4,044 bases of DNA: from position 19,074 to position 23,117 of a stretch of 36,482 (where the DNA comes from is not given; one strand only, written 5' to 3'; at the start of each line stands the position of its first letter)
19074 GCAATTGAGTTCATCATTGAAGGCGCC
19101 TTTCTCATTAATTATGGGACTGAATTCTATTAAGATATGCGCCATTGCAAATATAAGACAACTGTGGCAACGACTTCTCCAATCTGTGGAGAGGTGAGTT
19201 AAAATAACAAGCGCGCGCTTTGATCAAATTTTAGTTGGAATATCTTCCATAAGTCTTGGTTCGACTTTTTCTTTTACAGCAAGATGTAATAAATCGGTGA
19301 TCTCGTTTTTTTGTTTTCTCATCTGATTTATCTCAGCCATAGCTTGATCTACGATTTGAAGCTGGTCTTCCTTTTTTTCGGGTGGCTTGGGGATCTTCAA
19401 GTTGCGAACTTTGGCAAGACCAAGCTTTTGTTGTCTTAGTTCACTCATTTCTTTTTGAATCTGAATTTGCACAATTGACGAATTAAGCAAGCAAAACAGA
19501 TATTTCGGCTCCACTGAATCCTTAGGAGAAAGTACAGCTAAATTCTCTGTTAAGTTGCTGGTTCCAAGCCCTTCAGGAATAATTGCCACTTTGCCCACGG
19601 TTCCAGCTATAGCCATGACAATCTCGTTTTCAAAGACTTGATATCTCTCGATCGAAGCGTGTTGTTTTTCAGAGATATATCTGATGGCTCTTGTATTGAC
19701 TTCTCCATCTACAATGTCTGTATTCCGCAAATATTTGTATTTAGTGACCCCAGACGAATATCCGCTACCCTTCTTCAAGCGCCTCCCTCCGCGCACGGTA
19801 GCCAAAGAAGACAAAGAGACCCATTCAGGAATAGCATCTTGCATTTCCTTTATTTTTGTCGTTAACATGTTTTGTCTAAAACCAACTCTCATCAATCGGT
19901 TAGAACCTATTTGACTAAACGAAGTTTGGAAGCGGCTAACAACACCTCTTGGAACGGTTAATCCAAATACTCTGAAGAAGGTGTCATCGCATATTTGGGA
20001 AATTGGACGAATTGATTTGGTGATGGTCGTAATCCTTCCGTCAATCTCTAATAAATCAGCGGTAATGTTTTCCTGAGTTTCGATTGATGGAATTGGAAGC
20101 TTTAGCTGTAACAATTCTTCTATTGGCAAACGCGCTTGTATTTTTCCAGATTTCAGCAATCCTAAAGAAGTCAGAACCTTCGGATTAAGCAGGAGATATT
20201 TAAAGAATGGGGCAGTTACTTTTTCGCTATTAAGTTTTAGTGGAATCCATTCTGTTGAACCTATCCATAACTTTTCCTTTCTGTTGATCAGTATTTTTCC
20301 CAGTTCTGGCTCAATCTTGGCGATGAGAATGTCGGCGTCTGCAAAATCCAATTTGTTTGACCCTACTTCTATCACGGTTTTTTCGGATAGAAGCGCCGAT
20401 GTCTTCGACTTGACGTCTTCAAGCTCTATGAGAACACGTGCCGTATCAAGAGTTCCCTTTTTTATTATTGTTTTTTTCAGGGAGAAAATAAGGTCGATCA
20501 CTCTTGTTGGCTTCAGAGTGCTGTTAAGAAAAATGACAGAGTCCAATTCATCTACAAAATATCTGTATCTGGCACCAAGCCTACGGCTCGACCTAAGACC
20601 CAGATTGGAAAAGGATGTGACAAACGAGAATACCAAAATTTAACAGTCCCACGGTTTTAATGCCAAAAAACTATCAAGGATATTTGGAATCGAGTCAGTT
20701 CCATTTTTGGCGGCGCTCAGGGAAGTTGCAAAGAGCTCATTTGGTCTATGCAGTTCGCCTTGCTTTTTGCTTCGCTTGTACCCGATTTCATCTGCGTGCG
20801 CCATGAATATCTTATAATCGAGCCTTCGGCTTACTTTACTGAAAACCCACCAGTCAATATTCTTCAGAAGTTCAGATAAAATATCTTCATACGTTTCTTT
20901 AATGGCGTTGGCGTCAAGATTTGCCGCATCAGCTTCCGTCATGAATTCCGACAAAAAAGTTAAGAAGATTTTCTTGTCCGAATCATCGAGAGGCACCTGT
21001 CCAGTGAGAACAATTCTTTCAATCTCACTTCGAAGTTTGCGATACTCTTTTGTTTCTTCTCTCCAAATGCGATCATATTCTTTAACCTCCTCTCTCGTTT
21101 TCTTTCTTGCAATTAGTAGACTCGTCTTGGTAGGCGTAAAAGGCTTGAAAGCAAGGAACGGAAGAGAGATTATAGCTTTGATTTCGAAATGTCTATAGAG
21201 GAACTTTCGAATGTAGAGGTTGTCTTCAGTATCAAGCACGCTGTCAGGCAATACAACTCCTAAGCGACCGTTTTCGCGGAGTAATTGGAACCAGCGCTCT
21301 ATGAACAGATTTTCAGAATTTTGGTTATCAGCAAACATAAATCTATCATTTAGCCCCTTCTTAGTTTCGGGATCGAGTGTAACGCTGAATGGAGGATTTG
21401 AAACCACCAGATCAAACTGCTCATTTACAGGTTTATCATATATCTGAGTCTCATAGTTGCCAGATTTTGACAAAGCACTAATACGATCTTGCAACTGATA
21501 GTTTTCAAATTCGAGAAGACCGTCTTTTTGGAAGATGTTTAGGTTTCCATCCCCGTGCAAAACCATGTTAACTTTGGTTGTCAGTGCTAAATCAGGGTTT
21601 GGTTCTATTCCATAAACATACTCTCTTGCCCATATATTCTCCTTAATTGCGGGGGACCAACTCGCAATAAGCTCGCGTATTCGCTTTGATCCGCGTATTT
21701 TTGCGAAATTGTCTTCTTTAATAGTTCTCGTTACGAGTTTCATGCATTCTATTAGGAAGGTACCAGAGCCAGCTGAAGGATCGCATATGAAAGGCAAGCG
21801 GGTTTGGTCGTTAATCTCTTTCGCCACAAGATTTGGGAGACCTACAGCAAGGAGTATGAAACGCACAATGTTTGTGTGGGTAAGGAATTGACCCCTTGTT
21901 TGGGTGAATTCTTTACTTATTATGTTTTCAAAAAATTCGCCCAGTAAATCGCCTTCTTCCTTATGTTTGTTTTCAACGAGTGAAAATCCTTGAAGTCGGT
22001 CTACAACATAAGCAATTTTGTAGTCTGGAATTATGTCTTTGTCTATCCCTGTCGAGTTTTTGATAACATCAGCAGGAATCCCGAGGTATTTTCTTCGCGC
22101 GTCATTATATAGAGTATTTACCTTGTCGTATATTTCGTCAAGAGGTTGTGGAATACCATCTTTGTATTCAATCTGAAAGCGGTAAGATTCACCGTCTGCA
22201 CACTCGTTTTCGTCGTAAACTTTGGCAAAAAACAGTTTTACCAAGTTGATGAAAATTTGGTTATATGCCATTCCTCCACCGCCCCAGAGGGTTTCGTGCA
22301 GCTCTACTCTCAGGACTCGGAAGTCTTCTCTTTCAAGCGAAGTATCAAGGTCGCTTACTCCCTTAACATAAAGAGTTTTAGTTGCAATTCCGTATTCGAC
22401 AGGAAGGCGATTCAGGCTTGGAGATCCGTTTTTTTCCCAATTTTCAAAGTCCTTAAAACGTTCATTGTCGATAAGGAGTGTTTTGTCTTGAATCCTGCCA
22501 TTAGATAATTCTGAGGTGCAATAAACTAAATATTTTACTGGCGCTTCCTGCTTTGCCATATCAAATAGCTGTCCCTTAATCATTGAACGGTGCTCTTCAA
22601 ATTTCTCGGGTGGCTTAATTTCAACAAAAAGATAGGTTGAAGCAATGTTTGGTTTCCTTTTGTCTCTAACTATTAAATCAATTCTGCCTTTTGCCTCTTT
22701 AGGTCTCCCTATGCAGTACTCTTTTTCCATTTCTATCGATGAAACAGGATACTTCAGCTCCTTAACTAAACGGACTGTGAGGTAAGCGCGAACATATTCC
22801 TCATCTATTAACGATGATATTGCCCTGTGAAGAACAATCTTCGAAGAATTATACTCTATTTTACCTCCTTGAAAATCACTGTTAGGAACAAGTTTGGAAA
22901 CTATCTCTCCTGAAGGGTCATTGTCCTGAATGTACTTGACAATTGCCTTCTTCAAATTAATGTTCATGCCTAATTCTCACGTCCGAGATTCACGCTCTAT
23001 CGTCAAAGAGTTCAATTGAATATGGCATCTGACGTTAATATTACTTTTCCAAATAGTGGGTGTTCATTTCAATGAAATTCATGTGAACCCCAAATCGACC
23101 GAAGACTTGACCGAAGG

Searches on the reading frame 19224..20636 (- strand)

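Call 28: search_protein_families(library=pfam, proteins=[window:19224-20636:-], max_evalue=0.00001)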
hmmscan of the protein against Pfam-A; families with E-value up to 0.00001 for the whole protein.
window:19224-20636:- (470 aa): 1 family
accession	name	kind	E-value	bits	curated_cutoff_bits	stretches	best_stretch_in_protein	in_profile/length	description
PF01420.25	Methylase_S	-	1e-19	71.8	22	2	273-446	7-166/168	Type I restriction modification DNA specificity domain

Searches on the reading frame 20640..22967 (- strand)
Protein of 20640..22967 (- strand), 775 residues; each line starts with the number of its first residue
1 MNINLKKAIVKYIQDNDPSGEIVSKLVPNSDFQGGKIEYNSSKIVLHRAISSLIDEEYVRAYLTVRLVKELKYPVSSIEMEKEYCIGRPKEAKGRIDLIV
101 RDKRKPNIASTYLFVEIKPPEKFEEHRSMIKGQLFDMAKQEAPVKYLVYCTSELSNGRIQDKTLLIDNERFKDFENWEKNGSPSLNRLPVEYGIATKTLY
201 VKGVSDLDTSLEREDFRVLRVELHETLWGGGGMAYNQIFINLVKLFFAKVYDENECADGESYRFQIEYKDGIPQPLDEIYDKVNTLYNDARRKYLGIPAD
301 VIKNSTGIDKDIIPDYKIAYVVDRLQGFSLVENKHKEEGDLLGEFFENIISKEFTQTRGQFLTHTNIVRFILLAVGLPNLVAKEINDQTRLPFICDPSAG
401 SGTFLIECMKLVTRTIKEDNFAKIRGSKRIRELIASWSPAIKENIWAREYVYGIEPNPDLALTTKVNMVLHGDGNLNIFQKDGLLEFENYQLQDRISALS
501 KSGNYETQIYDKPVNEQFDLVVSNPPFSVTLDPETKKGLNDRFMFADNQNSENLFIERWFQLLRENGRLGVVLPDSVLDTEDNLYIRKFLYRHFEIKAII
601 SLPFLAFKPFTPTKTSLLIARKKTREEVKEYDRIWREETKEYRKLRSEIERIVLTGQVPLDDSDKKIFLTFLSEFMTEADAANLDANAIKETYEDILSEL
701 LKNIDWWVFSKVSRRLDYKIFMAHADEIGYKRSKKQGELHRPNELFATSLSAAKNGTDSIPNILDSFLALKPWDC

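Call 28: search_protein_families(library=pfam, proteins=[window:20640-22967:-], max_evalue=0.00001)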
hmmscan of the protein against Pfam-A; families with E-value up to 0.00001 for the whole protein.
window:20640-22967:- (775 aa): 3 families
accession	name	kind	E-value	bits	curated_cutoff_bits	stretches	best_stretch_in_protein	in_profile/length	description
PF02384.22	N6_Mtase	-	4.5e-26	92.3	20.4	1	339-635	3-242/311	N-6 DNA Methylase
PF07669.17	Eco57I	-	3.6e-14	53.7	25.3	1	451-602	3-165/171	Eco57I restriction-modification methylase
PF13588.12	HSDR_N_2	-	6.1e-08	33.2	25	1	56-148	2-84/110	Type I restriction enzyme R protein N terminus (HSDR_N)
